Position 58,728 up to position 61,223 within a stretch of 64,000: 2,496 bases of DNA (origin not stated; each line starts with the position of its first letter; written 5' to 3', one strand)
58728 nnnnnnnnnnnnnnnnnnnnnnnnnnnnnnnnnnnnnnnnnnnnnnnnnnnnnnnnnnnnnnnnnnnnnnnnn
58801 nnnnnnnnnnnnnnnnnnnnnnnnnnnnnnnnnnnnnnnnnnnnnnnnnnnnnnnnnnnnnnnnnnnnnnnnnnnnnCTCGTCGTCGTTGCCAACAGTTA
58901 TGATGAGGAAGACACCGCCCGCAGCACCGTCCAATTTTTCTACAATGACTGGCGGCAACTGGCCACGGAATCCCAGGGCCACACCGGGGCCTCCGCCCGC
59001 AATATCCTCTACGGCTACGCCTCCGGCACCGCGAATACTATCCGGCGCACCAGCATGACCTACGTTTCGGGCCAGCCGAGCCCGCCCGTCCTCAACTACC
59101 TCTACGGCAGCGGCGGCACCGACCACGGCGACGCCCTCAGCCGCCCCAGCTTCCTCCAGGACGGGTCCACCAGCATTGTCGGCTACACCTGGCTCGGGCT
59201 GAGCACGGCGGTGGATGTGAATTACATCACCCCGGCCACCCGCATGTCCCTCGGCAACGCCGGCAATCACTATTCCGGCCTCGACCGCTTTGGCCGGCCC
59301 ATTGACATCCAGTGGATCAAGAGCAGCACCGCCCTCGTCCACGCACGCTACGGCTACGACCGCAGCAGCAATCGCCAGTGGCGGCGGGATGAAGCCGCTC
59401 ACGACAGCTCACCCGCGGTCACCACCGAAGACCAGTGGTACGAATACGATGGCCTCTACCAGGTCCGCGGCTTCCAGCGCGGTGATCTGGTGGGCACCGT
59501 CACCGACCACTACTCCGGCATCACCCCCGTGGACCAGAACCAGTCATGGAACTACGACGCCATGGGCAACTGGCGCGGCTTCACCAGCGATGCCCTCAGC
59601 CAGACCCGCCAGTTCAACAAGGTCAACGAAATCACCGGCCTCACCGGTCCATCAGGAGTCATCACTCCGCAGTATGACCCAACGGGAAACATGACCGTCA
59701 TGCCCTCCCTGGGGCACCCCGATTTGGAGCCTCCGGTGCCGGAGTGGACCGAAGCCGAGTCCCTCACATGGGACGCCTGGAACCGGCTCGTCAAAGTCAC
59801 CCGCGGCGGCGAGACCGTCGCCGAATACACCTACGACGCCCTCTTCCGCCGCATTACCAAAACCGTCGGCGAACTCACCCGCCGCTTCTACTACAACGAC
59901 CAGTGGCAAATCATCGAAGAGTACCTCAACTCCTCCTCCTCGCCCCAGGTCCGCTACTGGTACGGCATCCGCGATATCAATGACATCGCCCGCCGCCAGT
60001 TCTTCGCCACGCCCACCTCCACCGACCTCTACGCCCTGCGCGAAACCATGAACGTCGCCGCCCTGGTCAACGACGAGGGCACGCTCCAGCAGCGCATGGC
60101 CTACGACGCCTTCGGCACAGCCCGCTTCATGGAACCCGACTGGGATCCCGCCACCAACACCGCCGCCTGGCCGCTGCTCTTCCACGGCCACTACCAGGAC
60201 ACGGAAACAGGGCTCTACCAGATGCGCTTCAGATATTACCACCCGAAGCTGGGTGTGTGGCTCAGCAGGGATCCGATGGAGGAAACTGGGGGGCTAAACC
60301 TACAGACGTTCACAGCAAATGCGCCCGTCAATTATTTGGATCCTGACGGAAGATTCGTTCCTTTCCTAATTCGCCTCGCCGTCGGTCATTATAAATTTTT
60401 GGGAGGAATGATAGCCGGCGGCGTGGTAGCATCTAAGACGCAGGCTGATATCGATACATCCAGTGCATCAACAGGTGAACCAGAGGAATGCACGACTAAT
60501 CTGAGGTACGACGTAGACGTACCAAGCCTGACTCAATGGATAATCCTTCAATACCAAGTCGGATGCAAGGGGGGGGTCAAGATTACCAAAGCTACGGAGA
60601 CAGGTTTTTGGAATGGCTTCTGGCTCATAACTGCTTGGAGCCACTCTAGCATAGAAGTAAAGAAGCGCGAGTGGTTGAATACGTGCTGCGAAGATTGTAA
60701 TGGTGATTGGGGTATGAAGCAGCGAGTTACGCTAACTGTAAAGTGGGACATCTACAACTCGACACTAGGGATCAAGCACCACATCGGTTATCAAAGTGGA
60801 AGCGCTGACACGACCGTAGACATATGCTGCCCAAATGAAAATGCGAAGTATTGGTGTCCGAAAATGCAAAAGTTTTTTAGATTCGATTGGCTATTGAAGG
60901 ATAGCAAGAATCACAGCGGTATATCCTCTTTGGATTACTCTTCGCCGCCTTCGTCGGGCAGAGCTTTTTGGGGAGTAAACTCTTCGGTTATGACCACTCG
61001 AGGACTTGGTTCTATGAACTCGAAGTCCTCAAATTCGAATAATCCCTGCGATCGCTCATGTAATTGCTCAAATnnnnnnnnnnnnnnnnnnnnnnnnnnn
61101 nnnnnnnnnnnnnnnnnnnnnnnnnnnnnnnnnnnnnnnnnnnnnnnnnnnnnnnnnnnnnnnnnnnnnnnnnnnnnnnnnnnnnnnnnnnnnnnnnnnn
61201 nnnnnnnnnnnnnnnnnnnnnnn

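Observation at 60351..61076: Unrecognised Cys-rich Rhs C-terminal domain with a compositional break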

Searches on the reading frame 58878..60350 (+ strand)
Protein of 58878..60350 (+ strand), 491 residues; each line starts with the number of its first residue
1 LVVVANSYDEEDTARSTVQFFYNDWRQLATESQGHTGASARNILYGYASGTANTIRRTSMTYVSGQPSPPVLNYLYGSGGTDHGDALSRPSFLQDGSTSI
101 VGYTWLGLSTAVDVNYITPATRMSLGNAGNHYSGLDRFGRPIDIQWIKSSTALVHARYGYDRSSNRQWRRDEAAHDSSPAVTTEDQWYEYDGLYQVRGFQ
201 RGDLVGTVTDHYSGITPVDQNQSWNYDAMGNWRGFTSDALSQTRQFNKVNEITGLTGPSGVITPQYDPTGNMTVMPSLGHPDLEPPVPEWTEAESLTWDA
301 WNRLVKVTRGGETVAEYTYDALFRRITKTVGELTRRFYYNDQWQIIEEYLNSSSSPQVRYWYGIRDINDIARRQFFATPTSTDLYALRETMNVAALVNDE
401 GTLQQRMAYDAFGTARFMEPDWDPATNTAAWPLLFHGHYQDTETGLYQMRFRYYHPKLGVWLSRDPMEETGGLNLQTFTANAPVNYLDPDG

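Call 27: find_related_loci(query=window:58878-60350:+, collection=genome_contigs, flank=6000)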
Query window:58878-60350:+ (491 aa) in genome_contigs; peptide patterns used: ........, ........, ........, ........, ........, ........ (x = any residue, [..] = any of these).
29 stretches matched a pattern; 13 encode a relative of the query (tblastn E <= 1e-3); 13 distinct loci.
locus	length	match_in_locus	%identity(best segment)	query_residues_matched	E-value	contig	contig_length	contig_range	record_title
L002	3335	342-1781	63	1-491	0e+0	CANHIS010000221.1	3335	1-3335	MAG: Bacteroidetes bacterium isolate RE-26jul17-123 genome assembly, contig: RE-26jul17-C70183, whole genome shotgun seq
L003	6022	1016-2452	62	1-491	0e+0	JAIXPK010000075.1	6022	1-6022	MAG: Verrucomicrobiaceae bacterium isolate C1_MAG_00061 C1_MAG_00061_000000000249, whole genome shotgun sequence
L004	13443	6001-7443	61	1-488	0e+0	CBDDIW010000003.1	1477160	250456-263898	MAG: Verrucomicrobiales bacterium isolate d3b9009e-6516-44d0-9bc4-f41f8ada90fd genome assembly, contig: contig_3, whole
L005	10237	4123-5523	63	1-482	0e+0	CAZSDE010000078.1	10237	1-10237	MAG TPA_asm: uncultured Akkermansia sp. isolate SRP193358_co1_715 genome assembly, contig: NODE_19332_length_10237_cov_4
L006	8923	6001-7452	60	1-467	0e+0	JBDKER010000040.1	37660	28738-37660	MAG: Verrucomicrobiota bacterium isolate eastriver_2019_sw_WHONDRS-S19S_0100_A_bin.28 scaffold_0000355, whole genome sho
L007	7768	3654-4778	58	108-491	2e-141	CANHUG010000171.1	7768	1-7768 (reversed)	MAG: Verrucomicrobiales bacterium isolate RE-27jun17-61 genome assembly, contig: RE-27jun17-C9664, whole genome shotgun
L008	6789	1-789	65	226-491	5e-115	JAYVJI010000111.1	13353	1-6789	MAG: Verrucomicrobiota bacterium isolate GL53_Down_concoct_97 GL53_Down_concoct_97_110, whole genome shotgun sequence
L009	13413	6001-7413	38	13-491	2e-87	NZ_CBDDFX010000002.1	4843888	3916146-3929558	MAG: Aeoliella sp. isolate b2ef280b-401d-4d99-a43b-96afde1bdd21 contig_2, whole genome shotgun sequence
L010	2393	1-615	58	298-486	5e-71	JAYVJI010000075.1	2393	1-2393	MAG: Verrucomicrobiota bacterium isolate GL53_Down_concoct_97 GL53_Down_concoct_97_74, whole genome shotgun sequence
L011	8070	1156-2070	28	132-467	5e-24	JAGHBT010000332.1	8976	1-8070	MAG: bacterium isolate AUK263 PB_MBMC_217_c_000000000330, whole genome shotgun sequence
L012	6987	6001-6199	74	161-229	3e-16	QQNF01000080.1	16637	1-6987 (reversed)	MAG: Verrucomicrobia bacterium isolate V1-33 Ga0133913_10023056, whole genome shotgun sequence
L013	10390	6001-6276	41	253-352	1e-11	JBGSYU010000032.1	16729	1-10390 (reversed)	MAG: Lacipirellula sp. isolate JTS-RE98 k141_5748048, whole genome shotgun sequence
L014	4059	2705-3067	34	298-425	3e-10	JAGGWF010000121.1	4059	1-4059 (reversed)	MAG: Planctomycetota bacterium isolate AUK119 PB_MBMC_073_c_000000000258, whole genome shotgun sequence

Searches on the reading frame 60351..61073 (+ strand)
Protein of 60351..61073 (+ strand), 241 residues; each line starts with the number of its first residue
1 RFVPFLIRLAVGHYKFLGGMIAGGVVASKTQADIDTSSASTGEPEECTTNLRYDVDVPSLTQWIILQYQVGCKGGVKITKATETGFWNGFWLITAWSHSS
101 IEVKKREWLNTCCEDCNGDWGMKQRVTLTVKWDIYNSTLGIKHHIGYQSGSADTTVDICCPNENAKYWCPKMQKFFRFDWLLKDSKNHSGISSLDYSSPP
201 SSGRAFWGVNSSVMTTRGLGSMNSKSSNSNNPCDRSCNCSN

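Call 4: search_protein_families(library=pfam, proteins=[window:60351-61073:+], max_evalue=1)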
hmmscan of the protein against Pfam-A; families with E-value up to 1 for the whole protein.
window:60351-61073:+ (241 aa): 0 families

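Call 5: find_homologous_proteins(query=window:60351-61073:+, max_evalue=0.01)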
Query window:60351-61073:+: 237 candidates shared short words with the query, none scored E <= 0.01.

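Call 6: search_protein_families(library=ncbifam, proteins=[window:60351-61073:+], max_evalue=1)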
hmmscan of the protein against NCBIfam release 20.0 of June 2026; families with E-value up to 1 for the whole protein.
window:60351-61073:+ (241 aa): 0 families

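Call 7: search_solved_structures(query=window:60351-61073:+, max_evalue=10)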
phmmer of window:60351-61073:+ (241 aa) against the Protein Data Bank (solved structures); distinct sequences matched with E-value up to 10: 0.

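Call 15: search_protein_families(library=padloc, proteins=[window:60351-61073:+], max_evalue=1)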
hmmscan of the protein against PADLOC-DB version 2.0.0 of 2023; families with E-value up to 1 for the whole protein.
window:60351-61073:+ (241 aa): 0 families

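Call 16: search_protein_families(library=phrogs, proteins=[window:60351-61073:+], max_evalue=1)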
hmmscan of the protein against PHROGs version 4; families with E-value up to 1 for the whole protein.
window:60351-61073:+ (241 aa): 1 family
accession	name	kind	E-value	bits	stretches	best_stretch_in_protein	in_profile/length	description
phrog_11744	-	unknown function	0.13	13.5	1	65-125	36-93/115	-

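Call 20: search_protein_representatives(protein=window:60351-61073:+)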
Query: 241 residues. Proteins with E-value up to 0.001 (for the whole library): 0; up to 1e-10: 0; up to 1e-30: 0. The best 0 are listed.

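Call 21: predict_structure(protein=window:60351-61073:+)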
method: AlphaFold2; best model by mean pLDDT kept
length: 241 residues; sequences in the alignment: 1
mean_pLDDT: 46.7   pTM: 0.42
mean pLDDT of the five models: 46.7, 41.9, 40.5, 38.2, 34.3
residues with pLDDT >= 90: 0; 70-90: 25; 50-70: 70; < 50: 146
segments of 3 or more residues with pLDDT < 50: 11-62, 83-96, 137-145, 174-241
pLDDT, mean of each block of 10 residues (from residue 1): 51 41 32 33 40 46 56 60 46 50 75 65 75 55 50 70 61 44 35 32 27 24 27 28 27
secondary structure, 60 per line:
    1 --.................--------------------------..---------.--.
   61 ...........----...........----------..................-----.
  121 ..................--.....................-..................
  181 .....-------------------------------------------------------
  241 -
elements in order: H3-19 E60-71 E76-86 E97-114 E120-138 E141-161 H163-185

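Call 25: find_related_loci(query=window:60351-61073:+, collection=genome_contigs, flank=10000)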
Query window:60351-61073:+ (241 aa) in genome_contigs; peptide patterns used: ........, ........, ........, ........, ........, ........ (x = any residue, [..] = any of these).
12 stretches matched a pattern, but none encodes a relative of the query by tblastn (E <= 1e-3).

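Call 26: fold_search(model_id=the predicted structure, library=pdb)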
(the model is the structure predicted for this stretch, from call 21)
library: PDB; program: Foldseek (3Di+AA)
matches with E <= 10: 379; with E <= 0.001: 0
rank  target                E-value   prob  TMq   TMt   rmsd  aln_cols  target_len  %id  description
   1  9y9l_Y                1.5e-01  0.28  0.13  0.12  18.2       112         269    9  CP at the barbed end with one cofilin on second-to-last subunit (released 2026-03-04)
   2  3lk3_B                1.6e-01  0.28  0.14  0.14  22.3       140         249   12  Crystal structure of CapZ bound to the CPI and CSI uncapping motifs from CARMIL (released 2010-04-07)
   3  3aa6_B                1.6e-01  0.16  0.11  0.11  17.9       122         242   10  Crystal structure of Actin capping protein in complex with the Cp-binding motif derived from CD2AP (released 2010-08-04)
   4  8f8q_G                1.6e-01  0.12  0.13  0.12  21.3       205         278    8  Cryo-EM structure of the CapZ-capped barbed end of F-actin (released 2023-06-07)
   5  9i97_B                1.7e-01  0.41  0.13  0.20  15.9        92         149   11  Cryo-EM structure of Shigella flexneri LptDE in complex with a Bicyclic Peptide binder (Compound 12) (released 2025-10-15)
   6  9bli_B                1.8e-01  0.23  0.14  0.14  20.0       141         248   12  Crystal structure of Actin capping protein in complex with a fragment of Legionella pneumophila RavB (released 2025-05-07)
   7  7pdz_F                1.9e-01  0.25  0.12  0.11  18.4       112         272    8  Structure of capping protein bound to the barbed end of a cytoplasmic actin filament (released 2021-09-01)
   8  5iv8_D                1.9e-01  0.23  0.13  0.20  21.0       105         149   10  The LPS Transporter LptDE from Klebsiella pneumoniae, core complex (released 2016-05-18)
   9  9har_AA               2.0e-01  0.10  0.13  0.20  14.8       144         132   14  pT=3 virus-like particle of ssRNA phage ESE017 coat protein (released 2024-11-13)
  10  9ia2_B                2.4e-01  0.25  0.13  0.18  13.8        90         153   14  LpDEM from Escherichia coli (released 2025-12-10)
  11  6f1t_L                2.4e-01  0.25  0.20  0.18  21.1       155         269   12  Cryo-EM structure of two dynein tail domains bound to dynactin and BICDR1 (released 2018-01-17)
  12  6qvk_1A               2.4e-01  0.12  0.14  0.09  12.4       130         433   15  The cryo-EM structure of bacteriophage phi29 prohead (released 2019-06-12)
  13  3aa0_B                2.5e-01  0.16  0.14  0.14  20.5       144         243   12  Crystal structure of Actin Capping Protein in complex with the Cp-binding motif derived from CARMIL (released 2010-08-04)
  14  9i94_B                2.8e-01  0.33  0.13  0.20  12.9        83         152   13  Cryo-EM structure of Shigella flexneri LptDE bound by a Bicyclic peptide molecule (Compound 3) (released 2025-10-15)
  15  9i9z_B                2.8e-01  0.28  0.13  0.19  16.2        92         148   12  LpDE from Escherichia coli (released 2025-12-10)
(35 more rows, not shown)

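Call 38: find_related_loci(query=window:60351-61073:+, collection=metagenome_contigs, flank=8000)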
Query window:60351-61073:+ (241 aa) in metagenome_contigs; peptide patterns used: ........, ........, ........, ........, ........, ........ (x = any residue, [..] = any of these).
28 stretches matched a pattern, but none encodes a relative of the query by tblastn (E <= 1e-3).

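Call 50: search_dna_similar(query=window:60351-61073:+, collection=plasmids, mode=protein, max_evalue=0.01, max_rows=10)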
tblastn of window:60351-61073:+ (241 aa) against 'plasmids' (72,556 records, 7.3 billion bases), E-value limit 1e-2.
No match.

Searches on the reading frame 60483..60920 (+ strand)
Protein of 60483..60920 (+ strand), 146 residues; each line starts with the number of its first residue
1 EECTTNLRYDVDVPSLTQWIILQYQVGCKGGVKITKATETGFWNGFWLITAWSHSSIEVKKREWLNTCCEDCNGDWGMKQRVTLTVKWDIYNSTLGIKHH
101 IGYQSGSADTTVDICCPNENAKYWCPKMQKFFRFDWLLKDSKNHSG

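Call 42: predict_structure(protein=window:60483-60920:+)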
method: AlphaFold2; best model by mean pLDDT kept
length: 146 residues; sequences in the alignment: 1
mean_pLDDT: 56.9   pTM: 0.51
mean pLDDT of the five models: 56.9, 54.3, 44.4, 35.6, 33.7
residues with pLDDT >= 90: 0; 70-90: 39; 50-70: 45; < 50: 62
segments of 3 or more residues with pLDDT < 50: 1-19, 39-51, 93-101, 128-146
pLDDT, mean of each block of 10 residues (from residue 1): 44 44 63 57 42 65 82 73 75 45 66 72 49 33 34
secondary structure, 60 per line:
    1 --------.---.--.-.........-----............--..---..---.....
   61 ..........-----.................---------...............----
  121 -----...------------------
elements in order: E18-26 E32-43 E56-70 E76-92 E102-116

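Call 45: fold_search(model_id=the predicted structure, library=pdb)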
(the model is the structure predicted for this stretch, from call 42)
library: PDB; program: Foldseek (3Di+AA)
matches with E <= 10: 274; with E <= 0.001: 0
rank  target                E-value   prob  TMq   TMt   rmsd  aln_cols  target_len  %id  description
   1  5xll_A                3.0e-01  0.14  0.18  0.17  20.0       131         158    9  Dimer form of M. tuberculosis PknI sensor domain (released 2018-05-16)
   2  9har_AA               3.0e-01  0.09  0.17  0.17  13.8       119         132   12  pT=3 virus-like particle of ssRNA phage ESE017 coat protein (released 2024-11-13)
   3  6q0r_B                4.0e-01  0.13  0.20  0.15  17.0       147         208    5  Structure of DDB1-DDA1-DCAF15 complex bound to E7820 and RBM39 (released 2019-11-13)
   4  6q0v_B                4.4e-01  0.13  0.20  0.15  17.2       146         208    5  Structure of DDB1-DDA1-DCAF15 complex bound to tasisulam and RBM39 (released 2019-11-13)
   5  7t4q_D                4.9e-01  0.18  0.22  0.20  18.1       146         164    8  CryoEM structure of the HCMV Pentamer gH/gL/UL128/UL130/UL131A in complex with neutralizing fabs 2C12, 7I13 and 13H11 (released 2022-03-23)
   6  3sot_B                4.9e-01  0.12  0.21  0.13  10.7       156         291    8  Crystal structure of a Multidomain protein including DUF1735 (BACOVA_03322) from Bacteroides ovatus at 2.80 A resoluti (released 2011-07-27)
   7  6yfu_AA               5.1e-01  0.10  0.17  0.17  11.5       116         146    7  Virus-like particle of Wenzhou levi-like virus 4 (released 2020-09-02)
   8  3sot_F                7.0e-01  0.10  0.21  0.15  12.6       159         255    9  Crystal structure of a Multidomain protein including DUF1735 (BACOVA_03322) from Bacteroides ovatus at 2.80 A resoluti (released 2011-07-27)
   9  6yfc_AA               7.4e-01  0.11  0.19  0.21  11.8       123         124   13  Virus-like particle of bacteriophage AVE019 (released 2020-09-02)
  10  9i97_B                8.6e-01  0.16  0.17  0.17   9.3        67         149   12  Cryo-EM structure of Shigella flexneri LptDE in complex with a Bicyclic Peptide binder (Compound 12) (released 2025-10-15)
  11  6yf9_AA               9.1e-01  0.05  0.15  0.16  17.9       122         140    9  Virus-like particle of bacteriophage AVE002 (released 2020-09-02)
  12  2c26                  9.5e-01  0.06  0.16  0.09  24.5       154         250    6  Structural basis for the promiscuous specificity of the carbohydrate- binding modules from the beta-sandwich super famil (released 2005-10-18)
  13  7biz_B                1.0e+00  0.05  0.15  0.07  17.5       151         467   10  Structure of a B12 binding lipoprotein from Bacteroides thetaiotaomicron (released 2022-03-02)
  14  9fei                  1.1e+00  0.77  0.39  0.32   3.9        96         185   10  Crystal structure of protein D: defoliating toxin form Fusarium oxysporum f.sp. vasinfectum (released 2025-05-28)
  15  3sot_E                1.1e+00  0.09  0.22  0.13  10.4       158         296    8  Crystal structure of a Multidomain protein including DUF1735 (BACOVA_03322) from Bacteroides ovatus at 2.80 A resoluti (released 2011-07-27)
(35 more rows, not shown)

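Call 62: fold_search(model_id=the predicted structure, library=viral)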
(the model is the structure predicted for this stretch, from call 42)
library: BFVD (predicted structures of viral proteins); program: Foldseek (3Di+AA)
matches with E <= 10: 614; with E <= 0.001: 0
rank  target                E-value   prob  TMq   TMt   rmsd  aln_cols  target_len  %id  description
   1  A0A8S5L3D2            8.1e-02  0.47  0.23  0.26  10.1       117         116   12  Coat protein [ssRNA phage Gephyllon.1_28]
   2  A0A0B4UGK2            1.0e-01  0.51  0.32  0.20   9.4       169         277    8  (no name in the UniProt tables at hand)
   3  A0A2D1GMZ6            1.1e-01  0.20  0.21  0.20  13.3       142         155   10  (no name in the UniProt tables at hand)
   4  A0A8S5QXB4            1.2e-01  0.51  0.28  0.19  11.0       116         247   13  Uncharacterized protein [Siphoviridae sp. ctcuE16]
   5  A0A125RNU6            1.7e-01  0.16  0.18  0.05  20.6       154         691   12  (no name in the UniProt tables at hand)
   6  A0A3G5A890            2.1e-01  0.38  0.19  0.22  11.3        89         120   13  Uncharacterized protein [Hyperionvirus sp.]
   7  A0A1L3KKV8            2.1e-01  0.20  0.21  0.12  20.2       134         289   11  (no name in the UniProt tables at hand)
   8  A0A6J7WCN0            2.3e-01  0.75  0.34  0.37   7.2       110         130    9  Uncharacterized protein [uncultured Caudovirales phage]
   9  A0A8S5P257            2.5e-01  0.18  0.19  0.19   8.5        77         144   16  Uncharacterized protein [Myoviridae sp. ctLnO19]
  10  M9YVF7                2.5e-01  0.13  0.19  0.15  16.9       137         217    8  Neuraminidase (Fragment) [Influenza A virus (A/ring-billed gull/Newfoundland/GR384/2011(H13N6))]
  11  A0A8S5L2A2            2.7e-01  0.25  0.23  0.24  10.1       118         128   11  Coat protein [ssRNA phage Gerhypos.4_60]
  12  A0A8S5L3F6            2.8e-01  0.23  0.21  0.22  11.0       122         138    9  Coat protein [ssRNA phage Esthiorhiza.4_6]
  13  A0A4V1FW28            3.0e-01  0.16  0.15  0.19  12.7        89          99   13  (no name in the UniProt tables at hand)
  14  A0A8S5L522            3.0e-01  0.15  0.19  0.20  10.4       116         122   11  Coat protein [ssRNA phage SRR6050698_1]
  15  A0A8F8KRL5            3.0e-01  0.09  0.20  0.05  33.4       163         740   10  mRNA guanylyltransferase [Clandestinovirus]
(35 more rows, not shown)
